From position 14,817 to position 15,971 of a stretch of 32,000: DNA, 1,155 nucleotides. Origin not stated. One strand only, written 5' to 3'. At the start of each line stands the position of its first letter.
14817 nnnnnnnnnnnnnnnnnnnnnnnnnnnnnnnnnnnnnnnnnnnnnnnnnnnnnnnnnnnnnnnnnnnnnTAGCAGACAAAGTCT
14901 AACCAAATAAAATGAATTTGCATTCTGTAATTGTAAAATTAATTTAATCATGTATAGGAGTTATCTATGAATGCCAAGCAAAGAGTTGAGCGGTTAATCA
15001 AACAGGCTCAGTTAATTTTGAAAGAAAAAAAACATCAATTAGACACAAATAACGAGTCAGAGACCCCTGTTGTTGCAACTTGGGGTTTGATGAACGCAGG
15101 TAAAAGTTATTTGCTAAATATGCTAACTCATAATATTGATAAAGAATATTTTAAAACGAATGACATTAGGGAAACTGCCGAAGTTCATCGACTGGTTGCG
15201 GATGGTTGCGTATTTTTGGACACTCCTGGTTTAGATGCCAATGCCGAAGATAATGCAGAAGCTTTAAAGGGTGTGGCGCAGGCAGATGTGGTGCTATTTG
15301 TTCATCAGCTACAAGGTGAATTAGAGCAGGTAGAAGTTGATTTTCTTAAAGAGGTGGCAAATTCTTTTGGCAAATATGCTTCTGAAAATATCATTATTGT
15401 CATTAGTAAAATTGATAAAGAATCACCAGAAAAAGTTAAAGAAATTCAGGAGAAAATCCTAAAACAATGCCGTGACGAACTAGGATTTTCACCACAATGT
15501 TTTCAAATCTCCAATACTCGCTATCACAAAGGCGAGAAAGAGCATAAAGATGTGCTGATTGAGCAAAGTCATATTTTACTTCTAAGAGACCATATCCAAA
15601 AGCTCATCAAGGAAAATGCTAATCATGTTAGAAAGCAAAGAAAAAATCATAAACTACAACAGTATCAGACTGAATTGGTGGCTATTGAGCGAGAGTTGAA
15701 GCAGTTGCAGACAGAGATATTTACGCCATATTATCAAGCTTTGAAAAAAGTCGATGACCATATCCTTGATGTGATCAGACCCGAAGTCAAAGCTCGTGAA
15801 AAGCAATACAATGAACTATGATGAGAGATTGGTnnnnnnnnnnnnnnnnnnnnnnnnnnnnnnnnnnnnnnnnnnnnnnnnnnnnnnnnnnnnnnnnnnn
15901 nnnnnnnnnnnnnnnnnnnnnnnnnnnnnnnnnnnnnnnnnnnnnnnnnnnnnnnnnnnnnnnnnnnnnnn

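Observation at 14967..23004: Three-GTPase dynamin-like operon with an embedded five-gene paralog array: an Eleos/LeoABC-like core plus an accessory family I cannot place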

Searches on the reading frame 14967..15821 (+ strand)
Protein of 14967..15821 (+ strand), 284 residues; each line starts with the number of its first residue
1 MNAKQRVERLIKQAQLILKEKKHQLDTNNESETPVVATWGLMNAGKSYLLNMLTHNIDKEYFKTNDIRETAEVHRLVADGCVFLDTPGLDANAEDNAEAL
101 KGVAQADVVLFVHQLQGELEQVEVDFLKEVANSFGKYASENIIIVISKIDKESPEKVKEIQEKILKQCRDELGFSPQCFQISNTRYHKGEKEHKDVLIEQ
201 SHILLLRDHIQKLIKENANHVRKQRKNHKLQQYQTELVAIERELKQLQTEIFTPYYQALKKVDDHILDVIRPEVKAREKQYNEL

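Call 3: search_protein_families(library=pfam, proteins=[window:14967-15821:+], max_evalue=0.01)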
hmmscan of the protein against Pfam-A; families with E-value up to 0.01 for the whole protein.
window:14967-15821:+ (284 aa): 7 families
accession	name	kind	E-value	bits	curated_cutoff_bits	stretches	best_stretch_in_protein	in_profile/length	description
PF01926.29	MMR_HSR1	-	5.6e-11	43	21.9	1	36-148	2-113/113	50S ribosome-binding GTPase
PF00350.29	Dynamin_N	-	6.9e-09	36.4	27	1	67-148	89-167/168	Dynamin family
PF04548.22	AIG1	-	8.4e-06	25.7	27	1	42-235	9-206/212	AIG1 family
PF00009.33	GTP_EFTU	-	8.6e-05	22.6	26.5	1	81-179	71-162/188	Elongation factor Tu GTP binding domain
PF07957.16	DUF3294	-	0.00058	20.1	20.6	1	93-167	56-129/213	Protein of unknown function (DUF3294)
PF07693.20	KAP_NTPase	-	0.0024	17.6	20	1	37-251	27-153/293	KAP family P-loop domain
PF19993.5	DO-GTPase2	-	0.0026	17.9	27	0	94-191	107-210/226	Double-GTPase 2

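Call 4: search_protein_families(library=padloc, proteins=[window:14967-15821:+], max_evalue=0.01)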
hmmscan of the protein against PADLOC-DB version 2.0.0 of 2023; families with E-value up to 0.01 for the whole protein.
window:14967-15821:+ (284 aa): 3 families
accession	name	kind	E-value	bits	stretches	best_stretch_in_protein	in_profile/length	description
PDLC03839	LeoA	-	4.9e-28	96.5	1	7-249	16-288/559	-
PDLC03841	LeoBC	-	1.3e-14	52.2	1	3-260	48-334/601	-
PDLC01956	CARF9--CARF_HEPN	-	0.0051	14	1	108-239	295-416/459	-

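Call 6: search_protein_families(library=ncbifam, proteins=[window:14967-15821:+], max_evalue=0.01)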
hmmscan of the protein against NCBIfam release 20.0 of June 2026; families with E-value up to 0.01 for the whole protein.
window:14967-15821:+ (284 aa): 11 families
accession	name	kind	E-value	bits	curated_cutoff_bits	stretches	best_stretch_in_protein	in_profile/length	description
NF000908.1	PRK00089.1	equivalog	8.4e-10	38.4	237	1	35-184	5-151/291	GTPase Era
TIGR03918.1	GTP_HydF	equivalog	2.5e-08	33.2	325.55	1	30-163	4-139/392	[FeFe] hydrogenase H-cluster maturation GTPase HydF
TIGR03156.1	GTP_HflX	equivalog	3.8e-08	32.6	216.75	1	4-164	160-326/351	GTPase HflX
TIGR00231.1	small_GTP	domain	8e-08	32.2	42.5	1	35-169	5-140/164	GTP-binding protein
NF049994.1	slr1306_fam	domain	2.7e-07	29.6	490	1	14-236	89-296/470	slr1306 family protein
TIGR03594.1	GTPase_EngA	equivalog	2.8e-07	29.9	306.7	1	6-169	148-317/432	ribosome biogenesis GTPase Der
NF003661.0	PRK05291.1-3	equivalog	3.7e-07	29.9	380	1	31-245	214-407/448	tRNA uridine-5-carboxymethylaminomethyl(34) synthesis GTPase MnmE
TIGR02729.1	Obg_CgtA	equivalog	1.6e-06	27.4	280.25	1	36-182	160-310/329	Obg family GTPase CgtA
TIGR03598.1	GTPase_YsxC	equivalog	1e-05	25.3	124.45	1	24-186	9-175/186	ribosome biogenesis GTP-binding protein YihA/YsxC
NF008956.1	PRK12299.1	equivalog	1.4e-05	24.2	300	1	38-185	163-310/327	GTPase ObgE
TIGR03596.1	GTPase_YlqF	equivalog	3.2e-05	23.4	208.2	1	3-99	87-184/276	ribosome biogenesis GTPase YlqF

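Call 12: find_homologous_proteins(query=window:14967-15821:+, max_evalue=0.001)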
Query window:14967-15821:+ (284 aa): 346 proteins with E <= 0.001 among 1355 candidates; the best 120 are listed.
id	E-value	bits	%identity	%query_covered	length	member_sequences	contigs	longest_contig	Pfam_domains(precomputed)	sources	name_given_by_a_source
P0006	1.0e-179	614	100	100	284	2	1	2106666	PF01926.30,PF00350.30,PF04548.23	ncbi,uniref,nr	ncbi:GTPase [Moraxella nasicaprae]|uniref:50S ribosome-binding GTPase n=1 Tax=Moraxella nasicaprae T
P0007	9.2e-94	332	61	91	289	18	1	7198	PF01926.30,PF00350.30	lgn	-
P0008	5.8e-93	330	57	96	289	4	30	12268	PF01926.30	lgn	-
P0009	5.2e-92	326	57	99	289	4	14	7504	PF01926.30,PF00350.30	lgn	-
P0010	5.2e-82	294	53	91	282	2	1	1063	PF01926.30,PF00350.30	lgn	-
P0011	5.9e-81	290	63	77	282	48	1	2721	PF01926.30,PF00350.30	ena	-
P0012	1.2e-80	289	50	98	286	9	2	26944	PF01926.30,PF00350.30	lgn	-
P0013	2.8e-78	281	63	74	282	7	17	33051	PF01926.30,PF00350.30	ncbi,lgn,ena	-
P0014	3.6e-77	278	53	87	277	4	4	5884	PF01926.30,PF00350.30,PF19993.6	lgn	-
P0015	4.2e-77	278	54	87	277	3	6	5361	PF01926.30,PF00350.30,PF19993.6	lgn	-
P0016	5.2e-77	277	50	95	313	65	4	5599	PF01926.30,PF00350.30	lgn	-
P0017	8.7e-77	277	49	96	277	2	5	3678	PF01926.30,PF00350.30,PF19993.6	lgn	-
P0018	1.3e-76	276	54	87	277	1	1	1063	PF01926.30,PF00350.30,PF19993.6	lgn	-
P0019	2.9e-76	275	53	85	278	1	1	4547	PF01926.30,PF00350.30,PF19993.6,PF04548.23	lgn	-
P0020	2.0e-75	272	51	90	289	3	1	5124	PF01926.30,PF00350.30,PF04548.23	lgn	-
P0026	1.5e-73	266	61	71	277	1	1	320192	PF01926.30,PF00350.30,PF04548.23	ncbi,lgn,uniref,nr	ncbi:GTPase [Conchiformibius steedae]|uniref:G domain-containing protein n=1 Tax=Conchiformibius ste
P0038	5.5e-72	261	52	90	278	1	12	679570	PF01926.30,PF00350.30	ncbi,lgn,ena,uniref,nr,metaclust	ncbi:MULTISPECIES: GTPase [Acinetobacter]|uniref:G domain-containing protein n=1 Tax=Acinetobacter g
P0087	9.3e-70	253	49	90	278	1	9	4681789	PF01926.30,PF00350.30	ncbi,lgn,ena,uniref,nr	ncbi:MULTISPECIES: GTPase [Acinetobacter]|uniref:GTPase n=1 Tax=Acinetobacter TaxID=469 RepID=UPI001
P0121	9.6e-67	244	44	99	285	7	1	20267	PF01926.30,PF00350.30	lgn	-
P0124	5.9e-66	241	49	80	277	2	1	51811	PF01926.30,PF00350.30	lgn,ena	-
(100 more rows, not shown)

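Call 13: find_encoding_contigs(protein=P0038, flank=10000, max_places=3)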
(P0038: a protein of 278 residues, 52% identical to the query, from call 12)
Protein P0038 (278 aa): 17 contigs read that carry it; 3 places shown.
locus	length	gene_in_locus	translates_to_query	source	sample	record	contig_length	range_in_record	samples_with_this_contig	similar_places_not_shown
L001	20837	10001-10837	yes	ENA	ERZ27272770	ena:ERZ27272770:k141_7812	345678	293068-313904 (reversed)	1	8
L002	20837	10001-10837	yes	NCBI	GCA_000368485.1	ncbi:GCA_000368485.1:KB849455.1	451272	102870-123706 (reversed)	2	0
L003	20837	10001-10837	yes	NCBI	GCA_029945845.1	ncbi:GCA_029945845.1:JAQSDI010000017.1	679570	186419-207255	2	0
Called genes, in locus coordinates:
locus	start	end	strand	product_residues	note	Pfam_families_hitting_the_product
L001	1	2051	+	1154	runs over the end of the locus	PF13643:DUF4145 (weak), PF04313:HSDR_N (faint), PF00270:DEAD, PF04851:ResIII, PF18766:SWI2_SNF2, PF00271:Helicase_C, PF08463:EcoEI_R_C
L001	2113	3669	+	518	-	PF12161:HsdM_N, PF02384:N6_Mtase, PF01170:UPF0020 (weak), PF07669:Eco57I (weak)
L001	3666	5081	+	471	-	PF01420:Methylase_S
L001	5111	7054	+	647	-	PF07728:AAA_5, PF28529:McrB_lid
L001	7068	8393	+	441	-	PF10117:McrBC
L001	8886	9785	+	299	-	PF08220:HTH_DeoR (faint), PF08279:HTH_11, PF13280:WYL, PF25583:WCX (weak)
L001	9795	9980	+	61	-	-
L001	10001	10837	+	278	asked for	PF00350:Dynamin_N (faint), PF01926:MMR_HSR1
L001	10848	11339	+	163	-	-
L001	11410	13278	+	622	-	PF00350:Dynamin_N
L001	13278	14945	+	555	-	PF00350:Dynamin_N (weak), PF01926:MMR_HSR1, PF02421:FeoB_N (weak), PF00350:Dynamin_N (weak)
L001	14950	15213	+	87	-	PF03692:CxxCxxCC (weak)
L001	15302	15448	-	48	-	-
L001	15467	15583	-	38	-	PF02661:Fic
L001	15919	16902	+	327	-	PF04909:Amidohydro_2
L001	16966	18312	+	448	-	PF00083:Sugar_tr, PF07690:MFS_1, PF06779:MFS_4, PF00083:Sugar_tr (weak), PF07690:MFS_1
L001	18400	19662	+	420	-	PF03573:OprD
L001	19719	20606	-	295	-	PF00126:HTH_1, PF03466:LysR_substrate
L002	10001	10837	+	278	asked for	PF00350:Dynamin_N (faint), PF01926:MMR_HSR1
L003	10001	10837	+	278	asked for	PF00350:Dynamin_N (faint), PF01926:MMR_HSR1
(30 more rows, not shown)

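Call 14: find_encoding_contigs(protein=P0026, flank=10000, max_places=2)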
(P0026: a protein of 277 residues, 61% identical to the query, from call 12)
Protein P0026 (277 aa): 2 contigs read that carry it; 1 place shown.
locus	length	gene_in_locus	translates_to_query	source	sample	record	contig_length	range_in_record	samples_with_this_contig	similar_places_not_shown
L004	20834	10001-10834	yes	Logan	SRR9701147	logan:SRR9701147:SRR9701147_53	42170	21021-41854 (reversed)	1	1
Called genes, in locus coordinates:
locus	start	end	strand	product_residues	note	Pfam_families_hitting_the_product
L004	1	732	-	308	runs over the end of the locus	PF02626:CT_A_B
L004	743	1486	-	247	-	PF02682:CT_C_D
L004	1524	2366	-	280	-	PF13230:GATase_4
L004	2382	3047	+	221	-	-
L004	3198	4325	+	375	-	PF01018:GTP1_OBG, PF01926:MMR_HSR1, PF02421:FeoB_N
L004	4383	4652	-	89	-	-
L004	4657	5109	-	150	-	PF07332:Phage_holin_3_6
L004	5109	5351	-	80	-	PF19029:DUF883_C (weak)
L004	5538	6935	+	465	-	PF03553:Na_H_antiporter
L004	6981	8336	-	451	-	PF05167:DUF711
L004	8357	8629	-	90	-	PF13291:ACT_4 (weak), PF13740:ACT_6, PF01842:ACT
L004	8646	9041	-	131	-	PF04386:SspB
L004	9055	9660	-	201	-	PF02798:GST_N, PF13417:GST_N_3, PF22441:CLIC-like_N, PF13409:GST_N_2, PF13410:GST_C_2 (weak), PF00043:GST_C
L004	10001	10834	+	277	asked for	PF00350:Dynamin_N (faint), PF01926:MMR_HSR1, PF04548:AIG1 (weak)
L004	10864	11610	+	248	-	-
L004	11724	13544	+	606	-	PF00350:Dynamin_N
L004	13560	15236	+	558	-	PF00009:GTP_EFTU (faint), PF00350:Dynamin_N (faint), PF01926:MMR_HSR1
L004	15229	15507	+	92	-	PF03692:CxxCxxCC (weak)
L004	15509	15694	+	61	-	-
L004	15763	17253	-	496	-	PF01515:PTA_PTB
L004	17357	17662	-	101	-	-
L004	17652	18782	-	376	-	PF05175:MTS, PF06325:PrmA, PF13649:Methyltransf_25 (weak), PF01170:UPF0020 (weak), PF08241:Methyltransf_11 (weak)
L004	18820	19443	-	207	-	PF01713:Smr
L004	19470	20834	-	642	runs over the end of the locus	PF00005:ABC_tran, PF02463:SMC_N (faint), PF13304:AAA_21 (faint), PF13401:AAA_22 (faint), PF12848:ABC_tran_Xtn, PF00005:ABC_tran, PF16326:ABC_tran_CTD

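Call 20: find_related_loci(query=A2, collection=genome_contigs, flank=10000)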
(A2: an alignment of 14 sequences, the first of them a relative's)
Query A2 (284 aa) in genome_contigs; peptide patterns used: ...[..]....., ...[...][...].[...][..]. (x = any residue, [..] = any of these).
600 stretches matched a pattern (row limit reached: there are more); 19 encode a relative of the query (tblastn E <= 1e-3); 19 distinct loci.
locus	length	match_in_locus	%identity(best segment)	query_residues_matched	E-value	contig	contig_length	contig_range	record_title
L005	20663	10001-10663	50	34-262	1e-70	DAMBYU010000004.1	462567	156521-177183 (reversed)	MAG TPA_asm: Buttiauxella sp. isolate CTOTU49441 NODE_4_length_462567_cov_24.540583, whole genome shotgun sequence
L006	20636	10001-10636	49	34-246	2e-70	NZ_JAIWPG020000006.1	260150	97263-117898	Lelliottia sp. WAP21 6, whole genome shotgun sequence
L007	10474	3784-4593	39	10-281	8e-62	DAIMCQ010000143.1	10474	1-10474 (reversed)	MAG TPA_asm: Azonexus sp. isolate CTOTU26100 NODE_3713_length_10474_cov_5.006047, whole genome shotgun sequence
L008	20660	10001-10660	47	25-245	2e-61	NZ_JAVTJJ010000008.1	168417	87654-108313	Acidovorax sp. WCS2018Noco2-16 8, whole genome shotgun sequence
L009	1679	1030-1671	48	34-246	4e-60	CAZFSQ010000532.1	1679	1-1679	MAG TPA_asm: uncultured Oligoflexales bacterium isolate SRP150892_co2_109 genome assembly, contig: NODE_170687_length_16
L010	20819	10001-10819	36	1-276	5e-46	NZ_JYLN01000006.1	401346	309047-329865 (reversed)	Pseudomonas paralactis strain DSM 29164 6_401346_15.8838, whole genome shotgun sequence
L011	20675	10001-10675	40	34-255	6e-44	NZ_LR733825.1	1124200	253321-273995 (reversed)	Pseudomonas sp. 8Z isolate Pseudomonas sp. 8Z, whole genome shotgun sequence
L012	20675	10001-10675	32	34-255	1e-37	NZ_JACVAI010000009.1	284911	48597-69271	Pseudomonas sp. PDM04 NODE_9_length_284911_cov_40.036347, whole genome shotgun sequence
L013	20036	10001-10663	36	34-246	3e-30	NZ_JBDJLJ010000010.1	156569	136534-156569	Achromobacter spanius strain TWI931 contig00010, whole genome shotgun sequence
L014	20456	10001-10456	29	30-172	5e-7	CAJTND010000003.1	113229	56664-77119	MAG TPA_asm: uncultured Christensenella sp. isolate MGBC107581 genome assembly, contig: MGBC107581.3, whole genome shotg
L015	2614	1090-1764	25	1-236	1e-6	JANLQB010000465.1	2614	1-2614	MAG: Verrucomicrobiota bacterium isolate OTE_38_metabat_259 OTE_38_k141_398826, whole genome shotgun sequence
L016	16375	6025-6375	29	43-157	1e-6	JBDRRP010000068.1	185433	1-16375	MAG: Pseudomonadota bacterium isolate MEGAHIT-group-2.99 k141_60726, whole genome shotgun sequence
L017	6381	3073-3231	42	3-55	4e-6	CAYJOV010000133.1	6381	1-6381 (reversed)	MAG TPA_asm: uncultured Akkermansia sp. isolate ERP123703_co3_340 genome assembly, contig: NODE_14266_length_6381_cov_15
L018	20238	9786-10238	32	18-157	9e-6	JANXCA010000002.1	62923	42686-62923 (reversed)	MAG: Endomicrobia bacterium isolate SKYB53 NODE_2_length_62923_cov_7.128040, whole genome shotgun sequence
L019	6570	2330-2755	24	25-162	1e-5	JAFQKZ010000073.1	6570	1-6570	MAG: Clostridia bacterium isolate RGIG1915 Goat_Cecum.Co__c1352399, whole genome shotgun sequence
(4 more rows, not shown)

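Call 35: predict_structure(alignment_id=A4)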
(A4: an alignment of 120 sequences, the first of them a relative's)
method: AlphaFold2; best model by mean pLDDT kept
length: 284 residues; sequences in the alignment: 120
mean_pLDDT: 89.8   pTM: 0.80
mean pLDDT of the five models: 89.8, 89.7, 89.3, 88.4, 87.9
residues with pLDDT >= 90: 197; 70-90: 74; 50-70: 13; < 50: 0
segments of 3 or more residues with pLDDT < 50: none
pLDDT, mean of each block of 10 residues (from residue 1): 88 93 75 88 89 88 68 86 87 80 92 87 90 95 93 91 94 95 91 91 95 94 92 95 95 94 95 95 91
secondary structure, 60 per line:
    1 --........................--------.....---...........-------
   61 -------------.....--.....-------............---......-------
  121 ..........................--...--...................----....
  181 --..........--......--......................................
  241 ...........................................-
elements in order: H3-26 E35-39 H43-53 E74-78 E81-85 H93-104 E108-113 H121-141 E142-146 H154-172 E177-180 H183-192 H195-200 H203-283

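Call 37: search_solved_structures(query=A4, max_evalue=0.001)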
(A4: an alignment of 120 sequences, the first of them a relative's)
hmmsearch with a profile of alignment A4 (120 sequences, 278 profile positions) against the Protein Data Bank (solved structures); distinct sequences matched with E-value up to 0.001: 12.
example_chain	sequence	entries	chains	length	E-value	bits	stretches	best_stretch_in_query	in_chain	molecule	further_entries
7am2_BU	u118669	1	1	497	3e-06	30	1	31-126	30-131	GTPase Der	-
3j8g_X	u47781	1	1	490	7.3e-05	25.4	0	30-109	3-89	GTPase Der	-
7aoi_XL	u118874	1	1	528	8.7e-05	25.2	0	31-126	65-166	GTP-binding protein, putative,mt-EngA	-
6yxx_EA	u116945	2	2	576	0.00011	24.8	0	31-126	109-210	mt-EngA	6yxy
7c1o_A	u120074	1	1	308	0.00016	24.2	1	30-151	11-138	GTPase Era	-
3iev_A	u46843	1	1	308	0.00023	23.8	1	30-151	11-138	GTP-binding protein era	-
3r9w_A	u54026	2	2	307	0.00024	23.7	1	30-152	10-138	GTPase Era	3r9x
6xrs_A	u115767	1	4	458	0.0005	22.7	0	16-54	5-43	GTPase Der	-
1ega_A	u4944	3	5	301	0.00051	22.6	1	31-108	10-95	PROTEIN (GTP-BINDING PROTEIN ERA) | GTP-binding protein era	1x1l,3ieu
1x18_X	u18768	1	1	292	0.00054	22.6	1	32-108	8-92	GTP-binding protein era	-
4dcs_A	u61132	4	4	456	0.00065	22.3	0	18-202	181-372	GTP-BINDING PROTEIN ENGA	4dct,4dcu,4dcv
5dn8_A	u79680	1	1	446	0.00079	22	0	29-107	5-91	GTPase Der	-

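Call 38: fold_search(model_id=the predicted structure, library=pdb)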
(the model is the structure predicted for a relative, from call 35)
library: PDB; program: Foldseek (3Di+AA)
matches with E <= 10: 1658; with E <= 0.001: 497
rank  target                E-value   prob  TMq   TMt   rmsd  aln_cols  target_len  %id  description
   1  5yew_B                4.0e-08  1.00  0.42  0.32  19.4       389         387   15  Structural basis for GTP hydrolysis and conformational change of mitofusin 1 in mediating mitochondrial fusion (released 2018-01-31)
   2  3zjc_F                8.4e-08  1.00  0.45  0.50  14.3       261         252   16  Crystal structure of GMPPNP-bound human GIMAP7 L100Q variant (released 2013-03-13)
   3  5oxf_A                1.2e-07  1.00  0.50  0.22  13.6       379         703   15  An oligomerised bacterial dynamin pair provides a mechanism for the long range sensing and tethering of membranes (released 2018-09-05)
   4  3zjc_C                1.5e-07  1.00  0.47  0.51  10.5       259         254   17  Crystal structure of GMPPNP-bound human GIMAP7 L100Q variant (released 2013-03-13)
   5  3bb1_A                1.5e-07  1.00  0.43  0.48  11.1       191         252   20  Crystal structure of Toc34 from Pisum sativum in complex with Mg2+ and GMPPNP (released 2008-04-01)
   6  5yew_C                2.2e-07  1.00  0.44  0.33  19.5       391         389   16  Structural basis for GTP hydrolysis and conformational change of mitofusin 1 in mediating mitochondrial fusion (released 2018-01-31)
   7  5yew_A                2.6e-07  1.00  0.45  0.34  17.9       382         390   15  Structural basis for GTP hydrolysis and conformational change of mitofusin 1 in mediating mitochondrial fusion (released 2018-01-31)
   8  3zjc_D                2.7e-07  1.00  0.46  0.57   6.5       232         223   19  Crystal structure of GMPPNP-bound human GIMAP7 L100Q variant (released 2013-03-13)
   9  3zjc_B                3.4e-07  1.00  0.48  0.53  10.2       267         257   17  Crystal structure of GMPPNP-bound human GIMAP7 L100Q variant (released 2013-03-13)
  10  3bb1_G                4.2e-07  1.00  0.43  0.48  14.6       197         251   19  Crystal structure of Toc34 from Pisum sativum in complex with Mg2+ and GMPPNP (released 2008-04-01)
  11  1h65_A                5.3e-07  1.00  0.43  0.47  11.0       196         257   20  Crystal structure of pea Toc34 - a novel GTPase of the chloroplast protein translocon (released 2002-01-29)
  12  3bb1_B                6.6e-07  1.00  0.44  0.50  10.6       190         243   20  Crystal structure of Toc34 from Pisum sativum in complex with Mg2+ and GMPPNP (released 2008-04-01)
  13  5owv_A                7.0e-07  1.00  0.45  0.20  14.4       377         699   14  An oligomerised bacterial dynamin pair provides a mechanism for the long-range sensing and tethering of membranes (released 2018-09-05)
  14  3zjc_E                1.0e-06  1.00  0.48  0.48  16.7       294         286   17  Crystal structure of GMPPNP-bound human GIMAP7 L100Q variant (released 2013-03-13)
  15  1h65_C                1.2e-06  1.00  0.42  0.47  11.1       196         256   20  Crystal structure of pea Toc34 - a novel GTPase of the chloroplast protein translocon (released 2002-01-29)
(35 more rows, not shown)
